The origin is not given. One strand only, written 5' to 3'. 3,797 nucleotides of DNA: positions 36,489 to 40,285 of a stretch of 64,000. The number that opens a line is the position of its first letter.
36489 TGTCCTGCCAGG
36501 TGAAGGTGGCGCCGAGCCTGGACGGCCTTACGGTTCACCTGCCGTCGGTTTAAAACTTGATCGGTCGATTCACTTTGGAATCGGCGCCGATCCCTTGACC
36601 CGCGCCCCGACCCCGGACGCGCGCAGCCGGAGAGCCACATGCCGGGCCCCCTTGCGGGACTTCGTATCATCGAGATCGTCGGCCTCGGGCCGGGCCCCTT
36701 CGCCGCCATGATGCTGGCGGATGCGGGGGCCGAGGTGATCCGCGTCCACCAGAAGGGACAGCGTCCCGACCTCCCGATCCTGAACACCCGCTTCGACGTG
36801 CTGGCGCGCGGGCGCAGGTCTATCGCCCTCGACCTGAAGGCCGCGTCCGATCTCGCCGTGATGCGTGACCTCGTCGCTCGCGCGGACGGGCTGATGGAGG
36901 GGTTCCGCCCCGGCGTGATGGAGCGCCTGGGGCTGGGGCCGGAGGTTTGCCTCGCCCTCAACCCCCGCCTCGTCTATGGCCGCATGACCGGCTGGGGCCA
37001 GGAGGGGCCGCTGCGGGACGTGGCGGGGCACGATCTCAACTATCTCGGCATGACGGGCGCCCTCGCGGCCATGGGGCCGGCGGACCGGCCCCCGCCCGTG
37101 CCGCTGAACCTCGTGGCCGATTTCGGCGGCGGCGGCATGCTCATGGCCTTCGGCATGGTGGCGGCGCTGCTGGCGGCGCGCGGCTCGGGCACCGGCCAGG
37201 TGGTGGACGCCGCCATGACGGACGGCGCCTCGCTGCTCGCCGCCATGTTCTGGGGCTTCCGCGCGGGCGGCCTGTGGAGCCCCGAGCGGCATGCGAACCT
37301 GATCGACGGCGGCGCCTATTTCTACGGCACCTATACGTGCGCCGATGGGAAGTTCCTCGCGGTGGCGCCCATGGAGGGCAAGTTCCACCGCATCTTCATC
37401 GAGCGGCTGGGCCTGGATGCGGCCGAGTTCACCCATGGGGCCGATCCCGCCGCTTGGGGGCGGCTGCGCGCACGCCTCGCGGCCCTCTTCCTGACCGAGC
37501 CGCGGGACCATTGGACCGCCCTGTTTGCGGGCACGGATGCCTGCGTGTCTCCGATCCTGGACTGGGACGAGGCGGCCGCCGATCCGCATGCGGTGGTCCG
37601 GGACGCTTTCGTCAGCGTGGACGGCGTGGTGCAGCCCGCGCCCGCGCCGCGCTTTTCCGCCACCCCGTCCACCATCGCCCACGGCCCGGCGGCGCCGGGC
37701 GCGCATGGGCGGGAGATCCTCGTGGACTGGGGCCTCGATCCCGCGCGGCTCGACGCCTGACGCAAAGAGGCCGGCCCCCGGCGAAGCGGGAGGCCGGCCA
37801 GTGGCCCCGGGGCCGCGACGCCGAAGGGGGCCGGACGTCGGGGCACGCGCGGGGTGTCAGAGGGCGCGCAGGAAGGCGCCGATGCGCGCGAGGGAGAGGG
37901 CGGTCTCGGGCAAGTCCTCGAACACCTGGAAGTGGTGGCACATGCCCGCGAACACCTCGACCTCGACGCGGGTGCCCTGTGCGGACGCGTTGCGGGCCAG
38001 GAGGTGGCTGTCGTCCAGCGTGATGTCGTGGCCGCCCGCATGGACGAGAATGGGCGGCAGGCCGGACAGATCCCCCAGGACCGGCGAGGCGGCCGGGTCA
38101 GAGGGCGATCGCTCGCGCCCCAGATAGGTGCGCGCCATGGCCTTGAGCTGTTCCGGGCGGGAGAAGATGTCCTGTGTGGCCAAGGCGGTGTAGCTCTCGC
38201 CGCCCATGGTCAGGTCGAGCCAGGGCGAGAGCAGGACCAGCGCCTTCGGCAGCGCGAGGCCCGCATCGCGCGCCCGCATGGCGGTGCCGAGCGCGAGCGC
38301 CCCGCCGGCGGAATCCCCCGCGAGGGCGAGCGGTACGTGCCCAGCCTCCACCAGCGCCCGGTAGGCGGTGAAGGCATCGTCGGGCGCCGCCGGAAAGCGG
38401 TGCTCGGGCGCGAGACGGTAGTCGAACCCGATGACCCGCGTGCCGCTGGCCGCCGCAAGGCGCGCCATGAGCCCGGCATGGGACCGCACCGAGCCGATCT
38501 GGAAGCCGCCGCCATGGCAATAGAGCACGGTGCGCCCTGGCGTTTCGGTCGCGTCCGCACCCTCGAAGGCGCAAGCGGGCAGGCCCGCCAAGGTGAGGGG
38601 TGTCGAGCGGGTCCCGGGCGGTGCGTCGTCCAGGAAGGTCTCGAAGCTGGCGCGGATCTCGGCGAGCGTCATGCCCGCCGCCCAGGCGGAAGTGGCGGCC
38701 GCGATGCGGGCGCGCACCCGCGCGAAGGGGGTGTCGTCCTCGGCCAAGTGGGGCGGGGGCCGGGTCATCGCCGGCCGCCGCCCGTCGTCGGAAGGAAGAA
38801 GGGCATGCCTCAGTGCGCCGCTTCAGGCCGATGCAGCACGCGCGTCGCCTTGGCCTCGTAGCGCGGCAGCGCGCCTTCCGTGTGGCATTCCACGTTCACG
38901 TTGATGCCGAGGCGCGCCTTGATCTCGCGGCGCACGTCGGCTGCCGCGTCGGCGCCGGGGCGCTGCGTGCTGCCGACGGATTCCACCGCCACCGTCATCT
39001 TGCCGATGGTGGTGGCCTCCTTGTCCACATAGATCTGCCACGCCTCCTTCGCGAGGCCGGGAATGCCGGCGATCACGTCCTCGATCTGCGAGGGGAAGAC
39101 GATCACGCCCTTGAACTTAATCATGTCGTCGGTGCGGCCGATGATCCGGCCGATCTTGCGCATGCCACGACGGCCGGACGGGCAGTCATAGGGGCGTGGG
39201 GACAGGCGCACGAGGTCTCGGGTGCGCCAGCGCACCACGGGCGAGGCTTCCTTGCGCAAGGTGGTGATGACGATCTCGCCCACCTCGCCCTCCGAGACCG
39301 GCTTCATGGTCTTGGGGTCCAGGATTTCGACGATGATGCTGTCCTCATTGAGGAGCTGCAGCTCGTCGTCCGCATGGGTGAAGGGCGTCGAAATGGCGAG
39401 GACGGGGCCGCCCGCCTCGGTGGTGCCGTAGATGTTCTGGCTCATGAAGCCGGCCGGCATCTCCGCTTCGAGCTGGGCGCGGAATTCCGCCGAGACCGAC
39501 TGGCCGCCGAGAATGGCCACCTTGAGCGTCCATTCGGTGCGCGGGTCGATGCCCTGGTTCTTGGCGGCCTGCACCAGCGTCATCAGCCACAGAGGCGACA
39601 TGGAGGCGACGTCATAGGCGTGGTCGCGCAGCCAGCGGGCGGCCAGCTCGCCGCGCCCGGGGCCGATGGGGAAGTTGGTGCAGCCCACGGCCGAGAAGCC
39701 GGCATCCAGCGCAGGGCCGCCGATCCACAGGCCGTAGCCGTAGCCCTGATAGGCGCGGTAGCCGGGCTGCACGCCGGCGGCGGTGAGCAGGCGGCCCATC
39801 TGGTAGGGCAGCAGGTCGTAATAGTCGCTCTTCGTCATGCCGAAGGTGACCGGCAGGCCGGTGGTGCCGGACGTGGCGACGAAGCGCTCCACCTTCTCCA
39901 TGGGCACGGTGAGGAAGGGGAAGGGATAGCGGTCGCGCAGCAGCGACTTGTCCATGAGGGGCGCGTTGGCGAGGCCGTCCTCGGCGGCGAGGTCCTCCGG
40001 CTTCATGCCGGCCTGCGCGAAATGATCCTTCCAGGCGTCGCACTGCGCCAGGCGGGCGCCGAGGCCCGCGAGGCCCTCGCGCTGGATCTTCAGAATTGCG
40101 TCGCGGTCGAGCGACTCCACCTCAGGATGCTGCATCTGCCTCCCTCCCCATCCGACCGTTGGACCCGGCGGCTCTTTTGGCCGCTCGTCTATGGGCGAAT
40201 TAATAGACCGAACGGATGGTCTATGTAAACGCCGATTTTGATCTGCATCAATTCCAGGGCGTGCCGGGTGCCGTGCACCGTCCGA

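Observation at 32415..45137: TetR-controlled cluster for CoA-thioester-dependent aromatic acid dioxygenation, ipf (ibuprofen)-like in gene content but with extra CoA-chemistry genes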

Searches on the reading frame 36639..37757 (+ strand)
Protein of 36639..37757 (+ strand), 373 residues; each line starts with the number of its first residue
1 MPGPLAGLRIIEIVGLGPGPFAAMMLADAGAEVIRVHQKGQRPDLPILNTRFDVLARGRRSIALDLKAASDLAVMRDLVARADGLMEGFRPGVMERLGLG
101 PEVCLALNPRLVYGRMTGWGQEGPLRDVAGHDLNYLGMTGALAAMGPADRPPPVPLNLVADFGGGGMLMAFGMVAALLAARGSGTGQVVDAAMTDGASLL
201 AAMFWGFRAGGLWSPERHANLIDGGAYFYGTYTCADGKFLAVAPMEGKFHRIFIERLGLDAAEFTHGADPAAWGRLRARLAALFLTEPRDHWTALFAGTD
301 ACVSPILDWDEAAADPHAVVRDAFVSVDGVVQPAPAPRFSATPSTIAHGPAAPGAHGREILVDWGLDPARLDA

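Call 5: search_protein_families(library=pfam, proteins=[window:36639-37757:+])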
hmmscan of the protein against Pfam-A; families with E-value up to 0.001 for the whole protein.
seq(373 aa): 1 family
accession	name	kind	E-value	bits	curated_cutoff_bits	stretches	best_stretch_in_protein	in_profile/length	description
PF02515.22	CoA_transf_3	-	6.9e-77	259.5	23.3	1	5-356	1-365/366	CoA-transferase family III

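Call 7: search_protein_families(library=ncbifam, proteins=[window:36639-37757:+])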
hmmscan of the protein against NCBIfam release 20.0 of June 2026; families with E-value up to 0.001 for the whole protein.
window:36639-37757:+ (373 aa): 7 families
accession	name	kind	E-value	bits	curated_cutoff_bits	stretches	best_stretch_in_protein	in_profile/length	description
NF052585.1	SucGlutTfsCaiB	equivalog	1.3e-35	122.8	750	1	3-325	6-344/394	succinate--glutarate CoA-transferase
NF008511.0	PRK11430.1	equivalog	5.1e-35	121.3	522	1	3-341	8-355/381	CoA:oxalate CoA-transferase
NF003809.0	PRK05398.1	subfamily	1.2e-29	103.2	442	1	3-196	3-203/416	formyl-CoA transferase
TIGR03253.1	oxalate_frc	equivalog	1.5e-29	103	504.2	1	4-197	3-203/416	formyl-CoA transferase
NF041294.1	Scnl_mescCoAtase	equivalog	7.2e-29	101.1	700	1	5-333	4-343/381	succinyl-CoA:mesaconate CoA-transferase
NF002914.1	PRK03525.1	equivalog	2e-19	69.8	413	1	3-371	8-388/400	L-carnitine CoA-transferase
TIGR04253.1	mesacon_CoA_iso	equivalog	6.1e-05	22.2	725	1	5-323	3-324/403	2-methylfumaryl-CoA isomerase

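Call 26: search_solved_structures(query=window:36639-37757:+, max_evalue=1e-15, show_alignments=2)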
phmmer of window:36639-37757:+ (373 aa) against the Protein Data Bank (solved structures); distinct sequences matched with E-value up to 1e-15: 33.
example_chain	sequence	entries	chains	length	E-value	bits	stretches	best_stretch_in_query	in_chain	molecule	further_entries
1x74_A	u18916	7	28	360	3e-111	375.5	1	1-364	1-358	2-methylacyl-CoA racemase | probable alpha-methylacyl-CoA racemase MCR | PROBABLE ALPHA-METHYLACYL-COA RACEMASE MCR (2-METHYLACYL-COA RACEMASE) (2-ARYLPROPIONYL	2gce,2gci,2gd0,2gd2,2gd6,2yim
8rmw_A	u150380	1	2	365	3.1e-111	375.4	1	1-364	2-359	Alpha-methylacyl-CoA racemase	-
9i2t_A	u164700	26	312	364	3.1e-111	375.4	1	1-364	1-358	Alpha-methylacyl-CoA racemase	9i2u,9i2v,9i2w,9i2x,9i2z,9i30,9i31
8rp5_A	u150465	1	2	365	3e-110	372.2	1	1-364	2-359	Alpha-methylacyl-CoA racemase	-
8rp4_A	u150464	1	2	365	4.9e-110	371.5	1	1-364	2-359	Alpha-methylacyl-CoA racemase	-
8rp3_A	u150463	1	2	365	1e-109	370.4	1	1-364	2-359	Alpha-methylacyl-CoA racemase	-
2g04_A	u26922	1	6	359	8.7e-106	357.5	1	3-352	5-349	PROBABLE FATTY-ACID-CoA RACEMASE FAR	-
4hl6_A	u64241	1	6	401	6.4e-33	117.6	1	2-361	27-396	Uncharacterized protein YfdE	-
4ed9_A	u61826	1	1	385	1.1e-30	110.3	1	4-342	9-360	CAIB/BAIF family protein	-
10uh_A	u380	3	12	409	3.2e-30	108.7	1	4-323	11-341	Formyl-coenzyme a transferase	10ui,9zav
9br7_A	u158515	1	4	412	3.3e-26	95.5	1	4-361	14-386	Succinate--hydroxymethylglutarate CoA-transferase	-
5yiy_A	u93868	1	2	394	3.4e-26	95.5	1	4-200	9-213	CoA transferase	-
9br6_A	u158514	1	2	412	4.6e-26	95.1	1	4-361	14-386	Succinate--hydroxymethylglutarate CoA-transferase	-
5yit_A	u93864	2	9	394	1.3e-25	93.6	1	4-200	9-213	CoA transferase III | Uncharacterized protein Rv3272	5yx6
1pt5_A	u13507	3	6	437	6.5e-24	88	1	2-197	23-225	Hypothetical protein yfdW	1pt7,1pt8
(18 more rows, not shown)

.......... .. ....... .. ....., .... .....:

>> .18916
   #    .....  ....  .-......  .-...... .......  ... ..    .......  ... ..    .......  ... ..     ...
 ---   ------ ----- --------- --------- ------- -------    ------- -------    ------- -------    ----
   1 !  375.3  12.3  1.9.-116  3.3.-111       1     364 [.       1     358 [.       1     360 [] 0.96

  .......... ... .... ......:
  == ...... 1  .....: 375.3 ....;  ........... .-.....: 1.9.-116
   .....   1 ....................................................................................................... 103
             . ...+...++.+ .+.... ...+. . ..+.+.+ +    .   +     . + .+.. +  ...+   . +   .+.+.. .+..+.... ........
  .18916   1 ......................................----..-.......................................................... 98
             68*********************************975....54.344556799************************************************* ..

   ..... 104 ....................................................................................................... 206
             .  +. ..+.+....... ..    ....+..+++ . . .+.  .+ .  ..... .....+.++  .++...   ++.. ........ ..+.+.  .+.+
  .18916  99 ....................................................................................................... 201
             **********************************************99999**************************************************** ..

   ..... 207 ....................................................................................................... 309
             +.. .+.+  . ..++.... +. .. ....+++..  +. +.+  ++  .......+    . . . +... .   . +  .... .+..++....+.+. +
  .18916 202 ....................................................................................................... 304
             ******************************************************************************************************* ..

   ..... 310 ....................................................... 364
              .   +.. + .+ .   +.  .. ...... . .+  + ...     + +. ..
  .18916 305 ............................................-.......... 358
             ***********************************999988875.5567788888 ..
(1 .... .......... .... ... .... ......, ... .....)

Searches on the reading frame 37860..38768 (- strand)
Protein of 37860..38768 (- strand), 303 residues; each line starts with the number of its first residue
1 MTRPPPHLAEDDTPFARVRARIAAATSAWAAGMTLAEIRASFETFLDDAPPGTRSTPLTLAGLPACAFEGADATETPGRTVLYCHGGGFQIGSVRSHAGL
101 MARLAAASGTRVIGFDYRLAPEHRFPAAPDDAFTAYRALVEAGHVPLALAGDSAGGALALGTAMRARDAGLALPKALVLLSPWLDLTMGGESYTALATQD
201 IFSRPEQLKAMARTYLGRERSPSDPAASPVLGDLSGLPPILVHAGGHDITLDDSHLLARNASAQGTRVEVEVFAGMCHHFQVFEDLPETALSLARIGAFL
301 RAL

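Call 5: search_protein_families(library=pfam, proteins=[window:37860-38768:-])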
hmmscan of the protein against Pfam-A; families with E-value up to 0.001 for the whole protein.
seq(303 aa): 4 families
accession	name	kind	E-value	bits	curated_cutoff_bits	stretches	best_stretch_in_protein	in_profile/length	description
PF07859.19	Abhydrolase_3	-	3.2e-56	190.9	25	1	81-281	1-209/210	alpha/beta hydrolase fold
PF20434.5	BD-FAE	-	1.2e-07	31.9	26.8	1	74-167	9-111/215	BD-FAE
PF10340.15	Say1_Mug180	-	1.9e-07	30.7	21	1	80-194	124-246/374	Steryl acetyl hydrolase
PF12146.15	Hydrolase_4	-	0.0001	22.2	27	0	109-189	31-116/239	Serine aminopeptidase, S33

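Call 7: search_protein_families(library=ncbifam, proteins=[window:37860-38768:-])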
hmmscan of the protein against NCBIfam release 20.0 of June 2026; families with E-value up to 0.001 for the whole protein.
window:37860-38768:- (303 aa): 8 families
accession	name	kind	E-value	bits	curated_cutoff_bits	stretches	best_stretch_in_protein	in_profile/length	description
NF058651.1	GESAG_HSLs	subfamily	2.8e-65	220.3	430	1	22-290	9-281/296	GESAG motif subfamily hormone-sensitive lipase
NF058649.1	GTSAG_HSLs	subfamily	5.7e-50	170.5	380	1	55-301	67-309/312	GTSAG motif subfamily hormone-sensitive lipase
NF058653.1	LipP1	equivalog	3e-44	151.1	350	1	74-289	67-289/300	LipP1 family hormone-sensitive lipase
NF033149.0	CHL_hydrolase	equivalog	1.4e-34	119.4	500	1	72-302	70-307/310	chloramphenicol hydrolase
NF058650.1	GCSAG_HSLs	subfamily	1e-32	113.9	410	1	75-300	82-309/314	GCSAG motif subfamily hormone-sensitive lipase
NF007547.0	PRK10162.1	equivalog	1.8e-27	96.1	389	1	76-292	82-306/321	acetyl esterase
NF052352.1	TriaclglyLipLipYMycb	equivalog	2.7e-19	69.6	450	1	143-283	255-380/397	triacylglycerol lipase LipY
NF058665.1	HaHSL_fam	equivalog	1e-08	34.9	320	1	77-169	60-149/260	hormone-sensitive lipase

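Call 64: search_solved_structures(query=window:37860-38768:-, max_evalue=1e-25)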
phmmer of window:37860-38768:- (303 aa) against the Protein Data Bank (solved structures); distinct sequences matched with E-value up to 1e-25: 28.
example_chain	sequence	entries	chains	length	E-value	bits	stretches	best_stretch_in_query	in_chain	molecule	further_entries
7at0_A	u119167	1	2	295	6.5e-57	196.4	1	34-301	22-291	EstD11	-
7at3_A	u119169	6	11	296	6.5e-57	196.4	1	34-301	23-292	EstD11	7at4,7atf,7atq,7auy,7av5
7nb5_A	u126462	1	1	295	2e-56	194.8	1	34-301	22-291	EstD11 S144A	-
7at2_A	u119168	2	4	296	2e-56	194.8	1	34-301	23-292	EstD11 S144A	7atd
9vmr_A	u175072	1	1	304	7e-56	193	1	31-302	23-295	Esterase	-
9vmu_A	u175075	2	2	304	1.3e-55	192.2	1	31-302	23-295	Esterase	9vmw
4xvc_A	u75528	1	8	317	5e-55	190.2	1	34-301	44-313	Esterase E40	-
5gms_A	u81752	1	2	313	1.8e-54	188.4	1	34-301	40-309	Esterase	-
5gmr_C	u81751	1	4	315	2.1e-54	188.2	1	34-301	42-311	Esterase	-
9izt_A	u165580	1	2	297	7.3e-54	186.4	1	60-302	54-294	Acetyl esterase/lipase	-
6y9k_AAA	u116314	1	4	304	1.9e-52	181.8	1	34-301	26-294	Esterase Est8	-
3fak_A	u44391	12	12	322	1.5e-50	175.5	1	59-301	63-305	Esterase/lipase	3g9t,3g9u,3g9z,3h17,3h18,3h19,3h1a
3v9a_A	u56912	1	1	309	1.5e-50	175.5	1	59-301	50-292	Esterase/lipase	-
3k6k_A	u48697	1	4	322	8.7e-50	173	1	33-287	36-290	Esterase/lipase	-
3dnm_A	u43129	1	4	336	1e-49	172.8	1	33-286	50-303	Esterase/lipase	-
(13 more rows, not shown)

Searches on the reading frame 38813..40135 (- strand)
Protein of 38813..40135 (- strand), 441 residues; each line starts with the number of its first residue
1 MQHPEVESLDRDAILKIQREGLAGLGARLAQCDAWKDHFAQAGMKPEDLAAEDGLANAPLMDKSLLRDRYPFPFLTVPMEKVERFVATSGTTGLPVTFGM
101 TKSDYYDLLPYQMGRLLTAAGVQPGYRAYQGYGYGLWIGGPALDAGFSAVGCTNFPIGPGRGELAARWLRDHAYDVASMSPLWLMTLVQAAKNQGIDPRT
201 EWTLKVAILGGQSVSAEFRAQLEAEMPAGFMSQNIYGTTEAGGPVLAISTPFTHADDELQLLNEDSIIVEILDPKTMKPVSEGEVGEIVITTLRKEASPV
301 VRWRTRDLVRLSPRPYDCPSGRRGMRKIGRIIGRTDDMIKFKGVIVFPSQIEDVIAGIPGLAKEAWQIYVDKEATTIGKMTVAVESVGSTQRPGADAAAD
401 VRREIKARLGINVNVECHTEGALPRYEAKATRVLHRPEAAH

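Call 5: search_protein_families(library=pfam, proteins=[window:38813-40135:-])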
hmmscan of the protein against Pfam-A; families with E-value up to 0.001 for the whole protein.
seq(441 aa): 2 families
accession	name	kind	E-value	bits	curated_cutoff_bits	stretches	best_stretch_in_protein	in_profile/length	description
PF14535.12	AMP-binding_C_2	-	4.2e-16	59.4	25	1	343-435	1-94/96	AMP-binding enzyme C-terminal domain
PF00501.34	AMP-binding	-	2.8e-09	36.7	29.9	1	166-291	249-375/384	AMP-binding enzyme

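Call 7: search_protein_families(library=ncbifam, proteins=[window:38813-40135:-])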
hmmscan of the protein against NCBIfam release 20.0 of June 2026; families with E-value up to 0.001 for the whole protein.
window:38813-40135:- (441 aa): 20 families
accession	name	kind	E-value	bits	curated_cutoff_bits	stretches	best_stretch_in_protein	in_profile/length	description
TIGR02155.1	PA_CoA_ligase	equivalog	7.8e-80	268.5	646.3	1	12-435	6-420/422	phenylacetate--CoA ligase PaaK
NF041878.1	paak_haloarch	equivalog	5.8e-68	229.4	700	1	5-427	4-416/427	phenylacetate--CoA ligase PaaK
NF053551.1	FlxY_rubin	equivalog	4e-40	137.8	520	1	13-426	8-408/424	flexirubin biosynthesis putative acyl-CoA ligase FlxY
NF045666.1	DVU1553_fam_AMP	equivalog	7.6e-27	94.2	300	2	165-328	174-327/331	DVU_1553 family AMP-dependent CoA ligase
NF041217.1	BagE_FevW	exception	1.6e-25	89.9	800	1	39-426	28-395/424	bagremycin/ferroverdin synthetase BagE/FevW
TIGR03335.1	F390_ftsA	equivalog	2.6e-21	75.9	458.7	1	34-329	35-325/445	coenzyme F390 synthetase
TIGR01733.1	AA-adenyl-dom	subfamily_domain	4.8e-10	38.8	317.4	1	88-291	128-325/409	amino acid adenylation domain-containing protein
NF004837.0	PRK06187.1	subfamily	1.2e-08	33.7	476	0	176-290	263-377/531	long-chain-fatty-acid--CoA ligase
NF005859.1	PRK07788.1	exception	5.6e-05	21.8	875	1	203-373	333-495/560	long-chain-fatty-acid--CoA ligase FadD2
NF006624.1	PRK09192.1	subfamily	6.5e-05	21.5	600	0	331-426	452-546/567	fatty acyl-AMP ligase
TIGR01923.1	menE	equivalog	0.00014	20.9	330.15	0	184-364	212-377/442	o-succinylbenzoate--CoA ligase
NF006442.0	PRK08751.1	equivalog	0.00022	19.8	1023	1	330-381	454-505/560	long-chain fatty acid--CoA ligase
NF004838.1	PRK06188.1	equivalog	0.00024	19.6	875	1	330-407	411-485/524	fatty-acid--CoA ligase FadD8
TIGR02304.1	aden_form_hyp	equivalog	0.00034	19.7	251.9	1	289-364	283-360/430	F390 synthetase-related protein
NF004229.0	PRK05677.1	subfamily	0.00045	18.8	879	0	330-382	450-502/563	long-chain-fatty-acid--CoA ligase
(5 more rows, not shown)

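Call 27: search_solved_structures(query=window:38813-40135:-, max_evalue=1e-10)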
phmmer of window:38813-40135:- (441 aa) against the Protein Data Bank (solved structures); distinct sequences matched with E-value up to 1e-10: 8.
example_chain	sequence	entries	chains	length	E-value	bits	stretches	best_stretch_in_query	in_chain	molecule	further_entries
2y4o_A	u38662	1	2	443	2.8e-63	217.6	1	6-440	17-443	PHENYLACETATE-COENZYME A LIGASE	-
2y27_A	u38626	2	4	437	2.2e-60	208.1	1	6-436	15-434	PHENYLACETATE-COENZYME A LIGASE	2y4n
4r1l_A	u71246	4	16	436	1.4e-53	185.7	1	4-434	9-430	Phenylacetate-coenzyme A ligase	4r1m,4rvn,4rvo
6hdw_A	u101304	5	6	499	5.3e-28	101.4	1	36-436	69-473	2-hydroxyisobutyryl-CoA synthetase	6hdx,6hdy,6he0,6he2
9s3l_A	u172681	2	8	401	2.2e-17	66.4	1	47-359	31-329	Phenylacetate-CoA ligase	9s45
6wuq_A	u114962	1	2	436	1.2e-16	64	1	51-361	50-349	AjiA1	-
6siw_A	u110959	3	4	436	2.4e-15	59.7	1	52-360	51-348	PaaK-like ligase (AMP-dependent synthetase and ligase) | AMP-dependent synthetase and ligase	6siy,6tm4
6siw_B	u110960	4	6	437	2.4e-15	59.7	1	52-360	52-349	PaaK-like ligase (AMP-dependent synthetase and ligase) | AMP-dependent synthetase and ligase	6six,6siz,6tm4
